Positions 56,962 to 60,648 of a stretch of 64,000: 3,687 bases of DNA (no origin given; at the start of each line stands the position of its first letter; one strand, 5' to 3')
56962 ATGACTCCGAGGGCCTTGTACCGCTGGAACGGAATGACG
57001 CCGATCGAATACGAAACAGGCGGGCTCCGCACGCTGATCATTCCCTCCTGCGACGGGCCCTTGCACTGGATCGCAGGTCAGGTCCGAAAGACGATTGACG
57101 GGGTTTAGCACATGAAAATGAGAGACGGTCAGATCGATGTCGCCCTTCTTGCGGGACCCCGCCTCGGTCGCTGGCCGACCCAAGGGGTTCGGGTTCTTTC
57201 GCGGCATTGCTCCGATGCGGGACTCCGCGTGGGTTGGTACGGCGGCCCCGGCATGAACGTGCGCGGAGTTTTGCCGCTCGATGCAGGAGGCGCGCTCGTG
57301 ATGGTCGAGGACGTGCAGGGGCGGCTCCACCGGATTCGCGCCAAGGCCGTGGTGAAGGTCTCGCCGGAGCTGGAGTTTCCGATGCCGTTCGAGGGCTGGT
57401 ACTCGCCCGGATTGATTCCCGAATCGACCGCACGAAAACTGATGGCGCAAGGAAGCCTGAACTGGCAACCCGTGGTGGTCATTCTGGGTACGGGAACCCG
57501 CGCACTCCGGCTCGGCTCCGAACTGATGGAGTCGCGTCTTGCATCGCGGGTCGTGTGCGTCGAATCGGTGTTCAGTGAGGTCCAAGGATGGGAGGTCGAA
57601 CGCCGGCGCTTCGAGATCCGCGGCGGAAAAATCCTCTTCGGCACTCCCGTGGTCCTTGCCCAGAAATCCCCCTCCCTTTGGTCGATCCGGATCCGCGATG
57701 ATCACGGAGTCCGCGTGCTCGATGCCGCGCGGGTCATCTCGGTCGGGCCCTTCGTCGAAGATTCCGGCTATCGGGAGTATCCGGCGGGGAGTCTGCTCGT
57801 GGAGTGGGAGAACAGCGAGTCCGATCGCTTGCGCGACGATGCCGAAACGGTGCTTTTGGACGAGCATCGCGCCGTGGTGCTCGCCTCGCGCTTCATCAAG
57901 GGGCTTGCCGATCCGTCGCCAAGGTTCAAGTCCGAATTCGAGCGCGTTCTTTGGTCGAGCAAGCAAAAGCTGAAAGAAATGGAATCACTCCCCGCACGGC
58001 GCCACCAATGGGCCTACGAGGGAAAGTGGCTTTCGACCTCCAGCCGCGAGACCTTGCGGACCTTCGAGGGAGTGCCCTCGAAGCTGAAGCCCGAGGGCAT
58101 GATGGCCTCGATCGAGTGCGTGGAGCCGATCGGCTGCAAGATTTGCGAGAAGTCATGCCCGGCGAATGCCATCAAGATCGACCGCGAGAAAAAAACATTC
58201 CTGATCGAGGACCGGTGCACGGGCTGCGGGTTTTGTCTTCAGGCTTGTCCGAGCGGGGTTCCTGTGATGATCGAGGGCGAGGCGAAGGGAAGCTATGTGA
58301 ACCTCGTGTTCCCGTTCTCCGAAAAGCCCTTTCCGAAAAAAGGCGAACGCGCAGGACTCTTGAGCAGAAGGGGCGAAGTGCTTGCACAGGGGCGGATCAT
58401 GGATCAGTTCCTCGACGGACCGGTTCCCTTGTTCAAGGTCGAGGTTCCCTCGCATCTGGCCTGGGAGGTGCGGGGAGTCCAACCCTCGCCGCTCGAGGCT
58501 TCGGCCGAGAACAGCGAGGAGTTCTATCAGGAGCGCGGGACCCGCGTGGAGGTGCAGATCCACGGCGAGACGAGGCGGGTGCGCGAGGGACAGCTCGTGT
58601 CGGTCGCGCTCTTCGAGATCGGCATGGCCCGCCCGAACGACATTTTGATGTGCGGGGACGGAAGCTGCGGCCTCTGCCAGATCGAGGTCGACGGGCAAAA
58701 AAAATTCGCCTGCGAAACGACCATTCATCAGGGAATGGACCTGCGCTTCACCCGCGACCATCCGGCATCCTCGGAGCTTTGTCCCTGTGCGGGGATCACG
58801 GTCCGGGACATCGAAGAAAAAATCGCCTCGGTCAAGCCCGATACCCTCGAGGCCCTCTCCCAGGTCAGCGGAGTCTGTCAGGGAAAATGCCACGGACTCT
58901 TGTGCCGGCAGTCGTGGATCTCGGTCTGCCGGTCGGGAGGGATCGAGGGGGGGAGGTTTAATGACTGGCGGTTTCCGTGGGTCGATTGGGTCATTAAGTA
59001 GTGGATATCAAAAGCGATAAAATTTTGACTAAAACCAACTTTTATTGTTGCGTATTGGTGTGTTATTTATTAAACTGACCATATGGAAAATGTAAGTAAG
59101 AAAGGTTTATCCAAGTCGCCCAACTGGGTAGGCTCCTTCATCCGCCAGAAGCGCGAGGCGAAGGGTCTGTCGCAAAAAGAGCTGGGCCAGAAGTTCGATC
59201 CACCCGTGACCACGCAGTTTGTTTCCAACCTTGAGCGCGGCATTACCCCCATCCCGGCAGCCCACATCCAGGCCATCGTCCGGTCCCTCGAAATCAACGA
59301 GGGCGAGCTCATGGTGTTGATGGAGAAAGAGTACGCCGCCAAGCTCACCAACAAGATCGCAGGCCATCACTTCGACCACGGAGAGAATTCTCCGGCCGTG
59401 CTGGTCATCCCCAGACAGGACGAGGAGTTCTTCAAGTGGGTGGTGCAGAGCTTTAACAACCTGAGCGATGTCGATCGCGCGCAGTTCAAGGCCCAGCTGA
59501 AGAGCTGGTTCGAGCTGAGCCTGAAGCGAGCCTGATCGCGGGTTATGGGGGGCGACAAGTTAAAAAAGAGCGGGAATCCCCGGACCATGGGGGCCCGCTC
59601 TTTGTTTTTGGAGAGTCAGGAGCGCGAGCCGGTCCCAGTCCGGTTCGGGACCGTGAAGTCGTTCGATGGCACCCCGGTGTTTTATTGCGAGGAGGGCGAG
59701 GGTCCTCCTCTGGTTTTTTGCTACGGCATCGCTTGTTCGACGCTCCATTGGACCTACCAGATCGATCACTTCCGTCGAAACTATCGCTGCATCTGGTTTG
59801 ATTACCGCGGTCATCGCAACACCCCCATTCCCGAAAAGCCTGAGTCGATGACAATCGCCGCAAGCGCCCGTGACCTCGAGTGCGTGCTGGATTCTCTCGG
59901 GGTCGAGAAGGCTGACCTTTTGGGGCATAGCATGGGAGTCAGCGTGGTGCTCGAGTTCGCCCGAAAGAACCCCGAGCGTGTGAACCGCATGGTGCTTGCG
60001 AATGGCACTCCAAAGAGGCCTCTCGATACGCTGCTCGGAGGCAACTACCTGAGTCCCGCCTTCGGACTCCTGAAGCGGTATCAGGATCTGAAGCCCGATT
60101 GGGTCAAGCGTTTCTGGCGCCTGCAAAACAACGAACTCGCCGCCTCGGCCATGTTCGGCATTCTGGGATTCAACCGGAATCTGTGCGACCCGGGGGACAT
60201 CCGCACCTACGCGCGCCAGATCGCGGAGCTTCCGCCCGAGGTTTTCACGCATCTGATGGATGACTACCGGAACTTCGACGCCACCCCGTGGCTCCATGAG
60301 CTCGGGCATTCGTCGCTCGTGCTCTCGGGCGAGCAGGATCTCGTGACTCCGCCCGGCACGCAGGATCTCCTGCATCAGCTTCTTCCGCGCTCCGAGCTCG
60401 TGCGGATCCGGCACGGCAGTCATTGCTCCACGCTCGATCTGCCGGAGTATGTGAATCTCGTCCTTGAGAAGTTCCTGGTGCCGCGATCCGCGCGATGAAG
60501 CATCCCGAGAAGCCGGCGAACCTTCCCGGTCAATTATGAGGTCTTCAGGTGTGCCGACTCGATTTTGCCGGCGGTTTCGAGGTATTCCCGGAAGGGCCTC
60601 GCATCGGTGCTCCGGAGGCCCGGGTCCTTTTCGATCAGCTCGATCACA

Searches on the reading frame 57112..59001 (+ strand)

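Call 89: search_protein_families(library=pfam, proteins=[window:57112-59001:+], max_evalue=0.00001)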
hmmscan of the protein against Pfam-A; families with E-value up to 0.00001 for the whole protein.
window:57112-59001:+ (629 aa): 7 families
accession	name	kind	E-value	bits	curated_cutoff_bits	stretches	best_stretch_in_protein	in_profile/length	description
PF12838.12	Fer4_7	-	5.3e-09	36.8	27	1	340-383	3-52/52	4Fe-4S dicluster domain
PF00037.32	Fer4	-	4.5e-08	33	21.1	0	365-383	4-22/24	4Fe-4S binding domain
PF13187.11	Fer4_9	-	6.4e-08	32.9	27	1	340-382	3-50/52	4Fe-4S dicluster domain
PF14697.11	Fer4_21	-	9.5e-08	32.5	35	1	333-380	2-52/59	4Fe-4S dicluster domain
PF13237.11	Fer4_10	-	3.5e-06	27.3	25.5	0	340-380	10-53/53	4Fe-4S dicluster domain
PF25160.1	LdpA_Fe-S-bd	-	3.7e-06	27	27.6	1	342-382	5-41/49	LdpA Fe-S cluster-binding domain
PF12797.12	Fer4_2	-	4.5e-06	26.7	24.5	0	362-381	3-22/22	4Fe-4S binding domain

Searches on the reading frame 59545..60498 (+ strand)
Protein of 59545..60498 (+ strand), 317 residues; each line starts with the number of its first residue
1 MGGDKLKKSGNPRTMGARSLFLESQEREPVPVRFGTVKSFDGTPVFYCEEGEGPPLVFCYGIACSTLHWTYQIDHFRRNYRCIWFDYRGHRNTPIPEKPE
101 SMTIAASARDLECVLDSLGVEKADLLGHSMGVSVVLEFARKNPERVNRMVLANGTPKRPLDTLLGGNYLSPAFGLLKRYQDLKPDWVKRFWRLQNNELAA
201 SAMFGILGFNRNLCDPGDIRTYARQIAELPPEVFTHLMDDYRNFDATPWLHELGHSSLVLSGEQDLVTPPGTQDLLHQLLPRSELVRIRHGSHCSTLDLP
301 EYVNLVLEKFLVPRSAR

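Call 89: search_protein_families(library=pfam, proteins=[window:59545-60498:+], max_evalue=0.00001)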
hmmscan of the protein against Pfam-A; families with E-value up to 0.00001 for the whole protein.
window:59545-60498:+ (317 aa): 3 families
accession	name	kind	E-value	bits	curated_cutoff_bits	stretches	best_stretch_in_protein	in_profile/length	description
PF00561.26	Abhydrolase_1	-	2.6e-30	106.3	25.8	1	54-297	1-242/245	alpha/beta hydrolase fold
PF12697.13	Abhydrolase_6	-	3.1e-13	51.3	26.3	1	65-302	10-213/217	Alpha/beta hydrolase family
PF12146.15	Hydrolase_4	-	3e-08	33.7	27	1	77-154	29-109/239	Serine aminopeptidase, S33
